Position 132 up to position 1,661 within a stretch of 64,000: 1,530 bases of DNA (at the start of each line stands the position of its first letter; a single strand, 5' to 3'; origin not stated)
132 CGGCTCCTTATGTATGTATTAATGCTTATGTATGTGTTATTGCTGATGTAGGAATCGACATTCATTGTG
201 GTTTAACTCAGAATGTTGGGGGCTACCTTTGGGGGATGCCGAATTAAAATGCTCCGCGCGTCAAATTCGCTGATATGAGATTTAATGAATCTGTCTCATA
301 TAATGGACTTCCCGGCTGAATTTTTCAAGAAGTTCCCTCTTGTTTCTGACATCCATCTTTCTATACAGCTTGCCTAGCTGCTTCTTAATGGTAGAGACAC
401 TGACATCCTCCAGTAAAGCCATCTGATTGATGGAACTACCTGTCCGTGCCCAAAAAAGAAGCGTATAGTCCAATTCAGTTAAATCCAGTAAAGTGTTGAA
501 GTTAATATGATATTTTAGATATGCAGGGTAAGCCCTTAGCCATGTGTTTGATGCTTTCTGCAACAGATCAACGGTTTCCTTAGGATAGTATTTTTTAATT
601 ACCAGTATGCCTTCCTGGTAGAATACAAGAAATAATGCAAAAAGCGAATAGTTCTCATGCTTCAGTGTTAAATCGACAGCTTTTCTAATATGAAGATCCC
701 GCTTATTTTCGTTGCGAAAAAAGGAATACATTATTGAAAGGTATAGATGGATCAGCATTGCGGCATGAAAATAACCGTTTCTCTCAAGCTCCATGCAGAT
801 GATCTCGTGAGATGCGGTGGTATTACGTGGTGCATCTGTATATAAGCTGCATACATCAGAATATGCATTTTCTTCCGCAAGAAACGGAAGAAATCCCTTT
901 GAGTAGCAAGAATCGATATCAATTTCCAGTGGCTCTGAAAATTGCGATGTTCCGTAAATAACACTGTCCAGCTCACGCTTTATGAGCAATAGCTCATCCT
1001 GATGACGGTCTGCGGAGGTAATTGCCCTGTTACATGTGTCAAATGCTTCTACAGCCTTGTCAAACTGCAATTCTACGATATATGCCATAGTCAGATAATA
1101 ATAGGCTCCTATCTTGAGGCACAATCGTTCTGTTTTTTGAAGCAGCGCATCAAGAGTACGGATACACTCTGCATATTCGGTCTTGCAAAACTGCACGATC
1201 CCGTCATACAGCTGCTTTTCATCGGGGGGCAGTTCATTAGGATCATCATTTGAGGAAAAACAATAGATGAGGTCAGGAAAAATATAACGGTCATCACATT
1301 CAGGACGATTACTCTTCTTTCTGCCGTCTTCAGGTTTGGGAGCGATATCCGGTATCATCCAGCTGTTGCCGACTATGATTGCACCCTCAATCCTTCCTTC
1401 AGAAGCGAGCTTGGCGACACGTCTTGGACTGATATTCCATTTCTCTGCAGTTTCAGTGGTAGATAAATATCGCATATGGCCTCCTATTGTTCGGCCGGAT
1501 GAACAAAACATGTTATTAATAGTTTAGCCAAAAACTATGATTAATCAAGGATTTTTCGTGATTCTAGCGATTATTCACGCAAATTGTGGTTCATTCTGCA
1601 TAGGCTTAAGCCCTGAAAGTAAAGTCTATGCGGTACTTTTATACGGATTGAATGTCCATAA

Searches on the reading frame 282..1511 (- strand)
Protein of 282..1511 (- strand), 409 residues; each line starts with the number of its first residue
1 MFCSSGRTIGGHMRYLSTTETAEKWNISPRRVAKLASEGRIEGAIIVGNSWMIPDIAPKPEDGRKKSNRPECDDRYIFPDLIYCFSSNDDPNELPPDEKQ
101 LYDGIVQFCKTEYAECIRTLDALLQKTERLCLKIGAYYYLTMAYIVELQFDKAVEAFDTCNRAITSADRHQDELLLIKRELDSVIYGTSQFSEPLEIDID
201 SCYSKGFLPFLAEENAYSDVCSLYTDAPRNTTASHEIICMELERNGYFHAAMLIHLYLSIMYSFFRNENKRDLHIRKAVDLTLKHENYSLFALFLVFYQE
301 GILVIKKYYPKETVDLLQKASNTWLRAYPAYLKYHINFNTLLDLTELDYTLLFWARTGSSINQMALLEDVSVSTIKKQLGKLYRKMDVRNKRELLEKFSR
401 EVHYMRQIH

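Call 44: search_protein_families(library=ncbifam, max_evalue=1e-10, proteins=[window:282-1511:-])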
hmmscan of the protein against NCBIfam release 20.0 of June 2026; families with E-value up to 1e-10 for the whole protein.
window:282-1511:- (409 aa): 0 families

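Call 52: find_encoding_contigs(protein=window:282-1511:-, flank=10000, max_places=4)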
Protein window:282-1511:- (409 aa): no gene with exactly this product is on record in the collection.

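Call 66: search_protein_families(library=pfam, proteins=[window:282-1511:-], max_evalue=0.01)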
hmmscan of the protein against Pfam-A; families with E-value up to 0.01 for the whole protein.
window:282-1511:- (409 aa): 2 families
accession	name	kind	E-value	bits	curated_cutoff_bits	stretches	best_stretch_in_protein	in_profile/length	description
PF12728.13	HTH_17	-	1.5e-05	25.6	27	1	15-54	1-39/51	Helix-turn-helix domain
PF00196.25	GerE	-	0.0096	16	23.5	0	345-395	4-54/57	Bacterial regulatory proteins, luxR family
